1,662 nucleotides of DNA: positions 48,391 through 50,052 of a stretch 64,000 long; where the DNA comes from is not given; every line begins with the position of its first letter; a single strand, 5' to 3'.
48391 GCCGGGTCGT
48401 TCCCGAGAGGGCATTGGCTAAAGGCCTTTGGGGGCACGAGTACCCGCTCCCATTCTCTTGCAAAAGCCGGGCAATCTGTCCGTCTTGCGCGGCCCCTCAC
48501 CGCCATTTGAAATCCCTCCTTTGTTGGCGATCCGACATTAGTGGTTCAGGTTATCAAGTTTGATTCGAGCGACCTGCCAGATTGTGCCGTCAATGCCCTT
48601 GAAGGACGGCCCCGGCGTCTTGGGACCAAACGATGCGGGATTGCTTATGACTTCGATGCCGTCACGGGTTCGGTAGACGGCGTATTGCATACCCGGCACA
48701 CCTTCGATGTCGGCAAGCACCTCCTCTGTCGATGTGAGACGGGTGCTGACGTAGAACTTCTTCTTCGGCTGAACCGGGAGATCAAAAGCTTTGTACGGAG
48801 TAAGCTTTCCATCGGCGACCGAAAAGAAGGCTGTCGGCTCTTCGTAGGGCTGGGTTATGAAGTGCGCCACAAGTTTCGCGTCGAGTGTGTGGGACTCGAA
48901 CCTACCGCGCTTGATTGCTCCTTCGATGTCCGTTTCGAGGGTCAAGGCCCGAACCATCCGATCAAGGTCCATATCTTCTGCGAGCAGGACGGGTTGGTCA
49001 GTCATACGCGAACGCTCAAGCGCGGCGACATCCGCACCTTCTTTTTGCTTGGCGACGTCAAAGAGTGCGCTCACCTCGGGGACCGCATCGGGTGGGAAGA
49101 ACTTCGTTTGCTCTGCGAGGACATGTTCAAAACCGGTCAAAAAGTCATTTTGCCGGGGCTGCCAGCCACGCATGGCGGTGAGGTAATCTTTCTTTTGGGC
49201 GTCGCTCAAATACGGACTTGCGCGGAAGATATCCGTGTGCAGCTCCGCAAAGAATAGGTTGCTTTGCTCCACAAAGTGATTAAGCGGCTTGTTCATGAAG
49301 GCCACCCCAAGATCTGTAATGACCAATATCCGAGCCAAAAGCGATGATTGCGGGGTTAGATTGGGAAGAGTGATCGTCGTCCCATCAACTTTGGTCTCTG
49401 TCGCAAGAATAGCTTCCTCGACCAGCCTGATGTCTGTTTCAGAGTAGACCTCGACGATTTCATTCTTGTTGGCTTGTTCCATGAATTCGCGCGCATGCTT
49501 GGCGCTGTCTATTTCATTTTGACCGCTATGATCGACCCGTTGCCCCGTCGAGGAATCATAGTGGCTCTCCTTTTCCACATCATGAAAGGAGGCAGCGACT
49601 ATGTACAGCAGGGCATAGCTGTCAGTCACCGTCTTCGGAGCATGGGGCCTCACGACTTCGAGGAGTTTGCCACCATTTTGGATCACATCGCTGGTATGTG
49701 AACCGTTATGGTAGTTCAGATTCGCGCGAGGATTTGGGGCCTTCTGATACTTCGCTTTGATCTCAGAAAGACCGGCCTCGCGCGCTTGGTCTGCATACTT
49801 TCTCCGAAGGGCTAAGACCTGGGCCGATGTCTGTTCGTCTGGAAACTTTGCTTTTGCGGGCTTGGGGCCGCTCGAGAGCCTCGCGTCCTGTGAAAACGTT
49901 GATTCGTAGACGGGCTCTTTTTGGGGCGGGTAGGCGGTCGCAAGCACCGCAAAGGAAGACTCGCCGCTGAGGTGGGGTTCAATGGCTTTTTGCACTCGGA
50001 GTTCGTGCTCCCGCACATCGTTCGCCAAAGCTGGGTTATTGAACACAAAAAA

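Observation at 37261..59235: Tandem pair of giant paralogous secreted proteins (about 3.2k and 3.6k aa) with shared N-terminal and central domains but different C-terminal peptidase-like modules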

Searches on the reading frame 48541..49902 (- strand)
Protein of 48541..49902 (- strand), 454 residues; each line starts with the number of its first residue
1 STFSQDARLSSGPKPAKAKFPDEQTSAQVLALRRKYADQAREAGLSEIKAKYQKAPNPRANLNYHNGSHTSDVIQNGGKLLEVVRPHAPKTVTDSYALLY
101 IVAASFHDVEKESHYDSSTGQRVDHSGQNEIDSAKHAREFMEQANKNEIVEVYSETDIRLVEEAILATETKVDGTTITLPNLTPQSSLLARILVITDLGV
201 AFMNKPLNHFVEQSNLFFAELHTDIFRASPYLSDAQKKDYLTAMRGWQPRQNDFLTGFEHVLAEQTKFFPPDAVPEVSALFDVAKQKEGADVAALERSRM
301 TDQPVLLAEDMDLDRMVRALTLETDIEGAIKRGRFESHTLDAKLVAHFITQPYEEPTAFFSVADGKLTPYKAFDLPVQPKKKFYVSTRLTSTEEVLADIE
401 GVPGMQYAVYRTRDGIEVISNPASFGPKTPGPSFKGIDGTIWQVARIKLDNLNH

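Call 28: search_solved_structures(query=window:48541-49902:-, max_evalue=10, show_alignments=2)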
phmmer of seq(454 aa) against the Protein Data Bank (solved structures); distinct sequences matched with E-value up to 10: 39.
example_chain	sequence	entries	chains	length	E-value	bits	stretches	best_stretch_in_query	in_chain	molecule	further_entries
2qyk_A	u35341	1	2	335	0.44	12.5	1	59-111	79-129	Cyclic AMP-specific phosphodiesterase HSPDE4A10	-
3tvx_A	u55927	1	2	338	0.44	12.5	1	59-111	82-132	cAMP-specific 3',5'-cyclic phosphodiesterase 4A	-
5k32_A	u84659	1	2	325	0.47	12.4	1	59-111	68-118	cAMP-specific 3',5'-cyclic phosphodiesterase 4D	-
5k1i_A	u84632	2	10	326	0.47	12.4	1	59-111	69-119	cAMP-specific 3',5'-cyclic phosphodiesterase 4D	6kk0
3i8v_A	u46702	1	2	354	0.48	12.4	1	59-111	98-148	cAMP-specific 3',5'-cyclic phosphodiesterase 4A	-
5wh5_A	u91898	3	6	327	0.48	12.4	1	59-111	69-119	cAMP-specific 3',5'-cyclic phosphodiesterase 4D | 3',5'-cyclic-AMP phosphodiesterase 4D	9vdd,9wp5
6kjz_A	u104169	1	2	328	0.48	12.4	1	59-111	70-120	cAMP-specific 3',5'-cyclic phosphodiesterase 4D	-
1tb7_A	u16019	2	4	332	0.48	12.4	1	59-111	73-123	cAMP-specific 3',5'-cyclic phosphodiesterase 4D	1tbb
2qyn_A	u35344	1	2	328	0.48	12.4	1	59-111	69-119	cAMP-specific 3',5'-cyclic phosphodiesterase 4D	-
1mkd_A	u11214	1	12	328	0.48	12.4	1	59-111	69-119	Phosphodiesterase 4D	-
1zkn_A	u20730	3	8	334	0.49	12.4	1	59-111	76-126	cAMP-specific 3',5'-cyclic phosphodiesterase 4D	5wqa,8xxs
9lro_A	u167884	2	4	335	0.49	12.3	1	59-111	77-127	3',5'-cyclic-AMP phosphodiesterase 4D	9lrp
1xom_A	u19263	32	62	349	0.5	12.3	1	59-111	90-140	cAMP-specific 3',5'-cyclic phosphodiesterase 4D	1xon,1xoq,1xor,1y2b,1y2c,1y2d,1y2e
6f6u_A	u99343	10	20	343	0.51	12.3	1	59-111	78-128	cAMP-specific 3',5'-cyclic phosphodiesterase 4D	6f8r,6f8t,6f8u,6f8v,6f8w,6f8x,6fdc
3sl5_A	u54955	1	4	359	0.55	12.2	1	59-111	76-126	cAMP-specific 3',5'-cyclic phosphodiesterase 4D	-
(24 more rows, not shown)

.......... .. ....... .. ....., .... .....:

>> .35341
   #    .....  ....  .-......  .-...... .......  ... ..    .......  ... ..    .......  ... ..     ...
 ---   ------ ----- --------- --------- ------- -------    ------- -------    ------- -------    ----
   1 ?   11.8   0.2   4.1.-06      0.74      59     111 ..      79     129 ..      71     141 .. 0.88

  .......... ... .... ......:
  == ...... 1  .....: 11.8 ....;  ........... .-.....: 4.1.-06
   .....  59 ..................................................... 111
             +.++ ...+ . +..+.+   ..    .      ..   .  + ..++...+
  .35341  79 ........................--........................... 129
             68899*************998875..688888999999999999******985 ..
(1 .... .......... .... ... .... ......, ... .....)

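Call 54: search_solved_structures(query=A3, max_evalue=5, show_alignments=1)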
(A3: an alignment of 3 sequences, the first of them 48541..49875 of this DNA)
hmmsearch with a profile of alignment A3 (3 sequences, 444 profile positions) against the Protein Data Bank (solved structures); distinct sequences matched with E-value up to 5: 22.
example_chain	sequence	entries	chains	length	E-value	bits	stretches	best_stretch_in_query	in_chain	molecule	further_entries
3g3n_A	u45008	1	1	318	0.24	13.1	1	51-102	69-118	High affinity cAMP-specific 3',5'-cyclic phosphodiesterase 7A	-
1zkl_A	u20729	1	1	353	0.28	12.9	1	51-102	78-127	High-affinity cAMP-specific 3',5'-cyclic phosphodiesterase 7A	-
4y2b_A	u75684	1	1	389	0.33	12.7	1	51-102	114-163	High affinity cAMP-specific 3',5'-cyclic phosphodiesterase 7A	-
4pm0_A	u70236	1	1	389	0.33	12.6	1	51-102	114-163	High affinity cAMP-specific 3',5'-cyclic phosphodiesterase 7A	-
6vzk_A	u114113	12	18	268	0.37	12.5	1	142-193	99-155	Calcium/calmodulin-dependent protein kinase type II subunit alpha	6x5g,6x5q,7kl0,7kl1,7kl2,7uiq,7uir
6fg5_A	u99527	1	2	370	0.6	11.8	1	51-102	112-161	Phosphodiesterase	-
6ezu_A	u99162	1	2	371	0.61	11.8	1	51-102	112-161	Phosphodiesterase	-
3soa_A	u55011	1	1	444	0.76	11.5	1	142-193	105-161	Calcium/calmodulin-dependent protein kinase type II subunit alpha with a beta 7 linker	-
6w4o_O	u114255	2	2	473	0.81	11.4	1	142-193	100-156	Calcium/calmodulin-dependent protein kinase type II subunit alpha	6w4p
3o0j_A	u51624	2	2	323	1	11.1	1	52-102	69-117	cAMP-specific 3',5'-cyclic phosphodiesterase 4B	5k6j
2qyl_A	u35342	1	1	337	1.1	11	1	52-102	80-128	Phosphodiesterase 4B, cAMP-specific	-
4kp6_A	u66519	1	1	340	1.1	11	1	52-102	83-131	cAMP-specific 3',5'-cyclic phosphodiesterase 4B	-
3d3p_A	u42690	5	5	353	1.2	10.8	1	52-102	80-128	cAMP-specific 3',5'-cyclic phosphodiesterase 4B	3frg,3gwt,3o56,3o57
3w5e_A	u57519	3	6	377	1.3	10.7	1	52-102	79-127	cAMP-specific 3',5'-cyclic phosphodiesterase 4B | 3',5'-cyclic-AMP phosphodiesterase 4B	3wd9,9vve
3kl8_A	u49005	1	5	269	1.5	10.5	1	142-193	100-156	Calcium/calmodulin dependent protein kinase II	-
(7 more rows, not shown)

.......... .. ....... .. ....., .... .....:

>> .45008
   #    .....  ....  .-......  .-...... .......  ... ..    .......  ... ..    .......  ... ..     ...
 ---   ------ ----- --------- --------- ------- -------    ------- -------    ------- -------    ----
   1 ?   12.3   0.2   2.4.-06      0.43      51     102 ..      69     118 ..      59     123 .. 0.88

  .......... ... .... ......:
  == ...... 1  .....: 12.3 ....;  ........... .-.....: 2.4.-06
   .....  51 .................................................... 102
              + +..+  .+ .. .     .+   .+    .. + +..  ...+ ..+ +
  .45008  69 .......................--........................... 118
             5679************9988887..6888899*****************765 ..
